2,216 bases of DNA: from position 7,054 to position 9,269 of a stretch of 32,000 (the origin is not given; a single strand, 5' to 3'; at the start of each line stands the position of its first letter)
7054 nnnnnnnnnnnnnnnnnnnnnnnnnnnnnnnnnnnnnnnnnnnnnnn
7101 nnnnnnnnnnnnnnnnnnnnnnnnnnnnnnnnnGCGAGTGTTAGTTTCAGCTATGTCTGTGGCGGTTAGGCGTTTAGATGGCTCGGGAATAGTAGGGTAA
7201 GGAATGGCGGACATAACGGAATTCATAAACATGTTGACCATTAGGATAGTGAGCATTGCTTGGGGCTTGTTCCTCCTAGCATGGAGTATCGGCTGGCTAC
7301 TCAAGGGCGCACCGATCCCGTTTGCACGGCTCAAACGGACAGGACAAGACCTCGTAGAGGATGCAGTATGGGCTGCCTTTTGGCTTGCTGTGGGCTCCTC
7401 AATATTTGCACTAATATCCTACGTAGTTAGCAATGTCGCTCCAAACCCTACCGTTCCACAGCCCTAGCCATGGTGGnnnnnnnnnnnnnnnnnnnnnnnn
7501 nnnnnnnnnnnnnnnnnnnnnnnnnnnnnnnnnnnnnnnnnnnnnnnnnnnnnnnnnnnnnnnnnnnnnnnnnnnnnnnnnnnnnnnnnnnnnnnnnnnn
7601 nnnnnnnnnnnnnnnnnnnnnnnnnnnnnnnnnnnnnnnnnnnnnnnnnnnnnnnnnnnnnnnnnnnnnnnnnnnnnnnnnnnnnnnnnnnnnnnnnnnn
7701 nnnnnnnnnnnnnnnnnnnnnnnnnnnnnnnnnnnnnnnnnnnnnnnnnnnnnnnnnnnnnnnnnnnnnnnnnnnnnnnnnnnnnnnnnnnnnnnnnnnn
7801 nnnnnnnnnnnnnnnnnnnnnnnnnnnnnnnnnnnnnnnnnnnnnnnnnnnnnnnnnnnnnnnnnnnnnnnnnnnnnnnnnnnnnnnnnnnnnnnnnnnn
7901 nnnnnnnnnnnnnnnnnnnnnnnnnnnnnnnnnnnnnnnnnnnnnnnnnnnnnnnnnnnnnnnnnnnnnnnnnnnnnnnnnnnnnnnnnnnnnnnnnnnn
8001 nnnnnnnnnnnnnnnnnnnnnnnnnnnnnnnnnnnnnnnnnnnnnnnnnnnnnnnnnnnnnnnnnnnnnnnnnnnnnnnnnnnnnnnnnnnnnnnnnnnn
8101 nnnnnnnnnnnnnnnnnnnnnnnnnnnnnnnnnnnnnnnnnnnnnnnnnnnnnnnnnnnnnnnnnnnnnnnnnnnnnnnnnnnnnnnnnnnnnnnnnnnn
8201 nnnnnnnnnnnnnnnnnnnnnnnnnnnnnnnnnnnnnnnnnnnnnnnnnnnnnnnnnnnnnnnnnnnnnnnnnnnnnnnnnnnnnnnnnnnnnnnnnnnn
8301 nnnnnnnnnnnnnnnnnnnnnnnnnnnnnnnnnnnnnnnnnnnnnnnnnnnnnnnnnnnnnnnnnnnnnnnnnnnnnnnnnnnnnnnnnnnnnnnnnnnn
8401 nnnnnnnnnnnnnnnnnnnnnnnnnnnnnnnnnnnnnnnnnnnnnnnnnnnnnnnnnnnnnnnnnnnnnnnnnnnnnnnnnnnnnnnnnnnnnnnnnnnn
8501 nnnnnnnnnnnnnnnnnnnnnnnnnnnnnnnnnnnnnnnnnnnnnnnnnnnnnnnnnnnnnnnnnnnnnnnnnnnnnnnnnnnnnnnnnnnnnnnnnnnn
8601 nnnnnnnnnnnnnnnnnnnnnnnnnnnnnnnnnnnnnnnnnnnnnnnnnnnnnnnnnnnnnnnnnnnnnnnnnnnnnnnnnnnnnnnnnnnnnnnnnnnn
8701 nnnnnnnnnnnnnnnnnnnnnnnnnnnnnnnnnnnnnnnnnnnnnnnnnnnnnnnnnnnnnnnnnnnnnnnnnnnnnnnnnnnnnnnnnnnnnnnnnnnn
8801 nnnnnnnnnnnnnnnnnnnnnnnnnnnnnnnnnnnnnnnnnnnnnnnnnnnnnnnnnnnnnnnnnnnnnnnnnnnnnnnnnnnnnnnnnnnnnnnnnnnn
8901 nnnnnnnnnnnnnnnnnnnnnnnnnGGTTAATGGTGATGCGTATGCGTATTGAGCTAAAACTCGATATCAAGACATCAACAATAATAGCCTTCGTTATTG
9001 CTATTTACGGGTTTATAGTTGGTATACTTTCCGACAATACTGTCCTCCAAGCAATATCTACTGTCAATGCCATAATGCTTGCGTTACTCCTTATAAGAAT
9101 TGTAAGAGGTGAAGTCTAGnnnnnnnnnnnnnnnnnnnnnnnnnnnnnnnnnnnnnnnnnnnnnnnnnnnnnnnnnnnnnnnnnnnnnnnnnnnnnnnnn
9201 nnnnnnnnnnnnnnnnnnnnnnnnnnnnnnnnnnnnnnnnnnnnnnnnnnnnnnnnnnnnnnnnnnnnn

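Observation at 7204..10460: Four-gene membrane/ATPase operon with the architecture of the crenarchaeal Ced DNA-import machinery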

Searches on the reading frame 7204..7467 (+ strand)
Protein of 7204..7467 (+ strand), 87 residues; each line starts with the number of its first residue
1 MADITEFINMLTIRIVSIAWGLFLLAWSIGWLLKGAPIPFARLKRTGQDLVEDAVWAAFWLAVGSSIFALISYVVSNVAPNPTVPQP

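Call 3: search_protein_families(library=pfam, proteins=[window:7204-7467:+], max_evalue=1)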
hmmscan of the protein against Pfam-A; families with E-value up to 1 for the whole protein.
window:7204-7467:+ (87 aa): 0 families

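Call 4: search_protein_families(library=ncbifam, proteins=[window:7204-7467:+], max_evalue=1)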
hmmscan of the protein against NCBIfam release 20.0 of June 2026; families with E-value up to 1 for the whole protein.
window:7204-7467:+ (87 aa): 3 families
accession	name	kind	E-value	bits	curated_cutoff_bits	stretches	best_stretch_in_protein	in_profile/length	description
NF041797.1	Ced_CedA1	equivalog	1.3e-37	127.7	100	1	4-78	1-75/75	DNA import protein CedA1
NF053657.1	CedE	equivalog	1.1e-07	31.9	400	1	14-75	5-66/260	DNA-translocating protein CedE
NF041796.2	Ced_CedA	equivalog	1.5e-06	28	330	1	14-77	6-69/259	DNA import protein CedA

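Call 51: search_solved_structures(query=window:7204-7467:+, max_evalue=1, show_alignments=1)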
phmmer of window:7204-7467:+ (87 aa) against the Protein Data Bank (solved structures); distinct sequences matched with E-value up to 1: 1.
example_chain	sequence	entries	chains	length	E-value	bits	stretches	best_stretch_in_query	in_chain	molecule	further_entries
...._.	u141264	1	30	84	1.7e-24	89.5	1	2-73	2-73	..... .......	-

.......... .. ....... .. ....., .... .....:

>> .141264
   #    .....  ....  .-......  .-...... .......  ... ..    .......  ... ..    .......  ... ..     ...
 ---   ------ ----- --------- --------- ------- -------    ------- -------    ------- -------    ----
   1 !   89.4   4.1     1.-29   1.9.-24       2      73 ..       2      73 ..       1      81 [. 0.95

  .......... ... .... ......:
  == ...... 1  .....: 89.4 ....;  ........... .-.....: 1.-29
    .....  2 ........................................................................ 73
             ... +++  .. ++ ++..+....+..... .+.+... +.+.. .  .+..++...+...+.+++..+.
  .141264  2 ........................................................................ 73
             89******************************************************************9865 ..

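Call 57: find_related_loci(query=A7, collection=genome_contigs, flank=10000)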
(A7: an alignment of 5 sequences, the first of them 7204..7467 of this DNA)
Query A7 (87 aa) in genome_contigs; peptide patterns used: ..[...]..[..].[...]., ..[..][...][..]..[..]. (x = any residue, [..] = any of these).
243 stretches matched a pattern; 161 encode a relative of the query (tblastn E <= 1e-3); the best 80 are kept; 80 distinct loci.
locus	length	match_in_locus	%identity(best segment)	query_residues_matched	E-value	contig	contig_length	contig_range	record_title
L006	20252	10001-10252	75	1-84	7e-39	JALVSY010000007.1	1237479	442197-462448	MAG: Pyrodictiaceae archaeon isolate M1_maxbin2_scaf2bin.012 M1_NODE_1_length_1237479_cov_161.761673, whole genome shotg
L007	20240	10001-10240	74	2-81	1e-38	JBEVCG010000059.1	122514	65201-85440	MAG: Thermoproteota archaeon isolate 2_1_SS_W3_F1_Bin023_Water NODE_6_length_122514_cov_7.455704, whole genome shotgun s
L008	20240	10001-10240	73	2-81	3e-38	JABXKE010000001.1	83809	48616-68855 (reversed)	MAG: Pyrodictium sp. isolate DIMAG01 contig, whole genome shotgun sequence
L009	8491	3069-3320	74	1-84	3e-38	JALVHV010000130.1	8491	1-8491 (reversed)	MAG: Pyrodictiaceae archaeon isolate A1_metabat1_scaf2bin.004 A1_NODE_5594_length_8491_cov_39.900885, whole genome shotg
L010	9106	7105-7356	74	1-84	3e-38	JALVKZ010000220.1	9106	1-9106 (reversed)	MAG: Pyrodictiaceae archaeon isolate A1_metabat2_scaf2bin.236 A1_NODE_4814_length_9106_cov_5.962357, whole genome shotgu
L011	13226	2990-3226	71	1-79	1e-35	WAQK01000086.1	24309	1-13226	MAG: Pyrodictiaceae archaeon isolate S146_92_esom k151_62511, whole genome shotgun sequence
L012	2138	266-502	71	1-79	1e-35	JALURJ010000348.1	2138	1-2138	MAG: Desulfurococcales archaeon isolate S146_metabat2_scaf2bin.046 S146_NODE_98464_length_2138_cov_2.600199, whole genom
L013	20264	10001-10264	63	1-87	7e-35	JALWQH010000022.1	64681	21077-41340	MAG: Desulfurococcales archaeon isolate M2_metabat1_scaf2bin.040 M2_NODE_269_length_64681_cov_8.844874, whole genome sho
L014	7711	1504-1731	71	6-81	3e-34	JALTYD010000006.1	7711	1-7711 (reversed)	MAG: Pyrodictiaceae archaeon isolate S141_metabat2_scaf2bin.024 S141_NODE_10186_length_7711_cov_1.251450, whole genome s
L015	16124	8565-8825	67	4-85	4e-34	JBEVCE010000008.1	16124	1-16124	MAG: Pyrodictiaceae archaeon isolate 2_1_SS_W3_F1_Bin025_Water NODE_1133_length_16124_cov_8.315141, whole genome shotgun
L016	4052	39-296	64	1-86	4e-34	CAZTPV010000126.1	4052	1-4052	MAG TPA_asm: uncultured Desulfurococcales archaeon isolate binchicken_co219_341 genome assembly, contig: k141_191453, wh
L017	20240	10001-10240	68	4-83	9e-34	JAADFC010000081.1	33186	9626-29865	MAG: Thermoproteota archaeon isolate L_MetaBat.77 contig-127_861, whole genome shotgun sequence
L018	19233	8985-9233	67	1-84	7e-34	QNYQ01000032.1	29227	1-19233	MAG: Hyperthermus sp. isolate MAG 130 Ga0232637_10000082, whole genome shotgun sequence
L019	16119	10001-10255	65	3-86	6e-33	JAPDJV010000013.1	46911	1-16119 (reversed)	MAG: Thermoproteota archaeon isolate S9B2_HD70 c_000000000272, whole genome shotgun sequence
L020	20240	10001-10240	65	4-83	3e-33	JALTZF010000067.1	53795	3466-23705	MAG: Pyrodictiaceae archaeon isolate S141_metabat2_scaf2bin.116 S141_NODE_312_length_53795_cov_2.057054, whole genome sh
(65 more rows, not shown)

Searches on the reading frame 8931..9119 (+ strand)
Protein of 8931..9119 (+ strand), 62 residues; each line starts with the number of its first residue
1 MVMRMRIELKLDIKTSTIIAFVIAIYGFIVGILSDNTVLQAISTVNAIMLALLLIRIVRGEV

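Call 3: search_protein_families(library=pfam, proteins=[window:8931-9119:+], max_evalue=1)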
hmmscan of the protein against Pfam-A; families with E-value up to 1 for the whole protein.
window:8931-9119:+ (62 aa): 3 families
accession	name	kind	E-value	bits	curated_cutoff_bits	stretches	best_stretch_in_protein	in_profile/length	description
PF10270.14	MMgT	-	0.18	12.8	23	1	8-37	35-64/118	Membrane magnesium transporter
PF18186.6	SLATT_4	-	0.2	11.8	27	1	12-54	32-74/165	SMODS and SLOG-associating 2TM effector domain family 4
PF06645.18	SPC12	-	0.26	11.8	23.6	1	14-55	11-52/71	Microsomal signal peptidase 12 kDa subunit (SPC12)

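Call 4: search_protein_families(library=ncbifam, proteins=[window:8931-9119:+], max_evalue=1)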
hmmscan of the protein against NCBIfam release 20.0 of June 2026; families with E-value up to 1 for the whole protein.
window:8931-9119:+ (62 aa): 2 families
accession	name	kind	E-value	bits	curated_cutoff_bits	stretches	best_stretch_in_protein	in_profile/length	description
TIGR01100.1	V_ATP_synt_C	equivalog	0.08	13.2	61.45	1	5-41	35-71/108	V-type ATPase subunit C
TIGR02762.1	TraL_TIGR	equivalog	0.087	13.5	30.95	1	16-59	18-59/95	type IV conjugative transfer system protein TraL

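Call 71: search_solved_structures(query=A9, max_evalue=10)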
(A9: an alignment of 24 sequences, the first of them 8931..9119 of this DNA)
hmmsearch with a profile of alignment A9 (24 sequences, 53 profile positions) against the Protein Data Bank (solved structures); distinct sequences matched with E-value up to 10: 7.
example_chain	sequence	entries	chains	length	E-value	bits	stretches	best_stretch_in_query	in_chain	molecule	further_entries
5cwq_A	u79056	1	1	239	0.58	13.4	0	26-44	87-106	Designed helical repeat protein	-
7xpz_A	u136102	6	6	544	0.59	13.4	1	28-50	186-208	Reduced folate transporter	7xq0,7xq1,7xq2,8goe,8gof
7xtk_A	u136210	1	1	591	0.65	13.2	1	28-50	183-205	Reduced folate transporter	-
7tx6_A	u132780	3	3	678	0.76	13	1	28-50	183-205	Reduced folate transporter,Soluble cytochrome b562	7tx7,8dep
8hii_A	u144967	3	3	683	0.77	13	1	28-50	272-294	BRIL-SLC19A1 chimera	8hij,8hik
9joz_A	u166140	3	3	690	0.78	13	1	28-50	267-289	Soluble cytochrome b562,Reduced folate transporter,fusion protein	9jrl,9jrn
9jri_A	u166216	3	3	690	0.78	13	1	28-50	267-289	Soluble cytochrome b562,Reduced folate transporter,fusion protein | Soluble cytochrome b562,Reduced folate transporter,Soluble cytochrome b562,Reduced folate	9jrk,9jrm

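Call 72: search_protein_families(library=pfam, alignment_id=A9, max_evalue=1)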
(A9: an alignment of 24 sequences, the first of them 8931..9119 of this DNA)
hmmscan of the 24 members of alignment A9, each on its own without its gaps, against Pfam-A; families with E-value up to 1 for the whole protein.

A. member 1, window:8931-9119:+ (62 aa): 3 families
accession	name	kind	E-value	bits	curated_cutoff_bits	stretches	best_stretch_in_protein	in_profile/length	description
PF10270.14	MMgT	-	0.18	12.8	23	1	8-37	35-64/118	Membrane magnesium transporter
PF18186.6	SLATT_4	-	0.2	11.8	27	1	12-54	32-74/165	SMODS and SLOG-associating 2TM effector domain family 4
PF06645.18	SPC12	-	0.26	11.8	23.6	1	14-55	11-52/71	Microsomal signal peptidase 12 kDa subunit (SPC12)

B. families by the number of members that match (of 24 scanned): 21 families
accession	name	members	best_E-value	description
PF10777.14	YlaC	1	0.0043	Inner membrane protein YlaC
PF13822.11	ACC_epsilon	1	0.0064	Acyl-CoA carboxylase epsilon subunit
PF19885.4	DUF6358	1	0.0076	Family of unknown function (DUF6358)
PF00860.26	Xan_ur_permease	1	0.0087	Permease family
PF10724.14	DUF2516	1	0.0088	Protein of unknown function (DUF2516)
PF10958.13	DUF2759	1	0.015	Protein of unknown function (DUF2759)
PF03600.22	CitMHS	1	0.018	Citrate transporter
PF04066.18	MrpF_PhaF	1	0.057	Multiple resistance and pH regulation protein F (MrpF / PhaF)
PF07168.17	Ureide_permease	1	0.084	Ureide permease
PF06123.17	CreD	1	0.085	Inner membrane protein CreD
PF13567.11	DUF4131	1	0.12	Domain of unknown function (DUF4131)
PF11119.13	DUF2633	1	0.17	Protein of unknown function (DUF2633)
PF10270.14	MMgT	1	0.18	Membrane magnesium transporter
PF18186.6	SLATT_4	1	0.2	SMODS and SLOG-associating 2TM effector domain family 4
PF04764.17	DUF613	1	0.2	Protein of unknown function (DUF613)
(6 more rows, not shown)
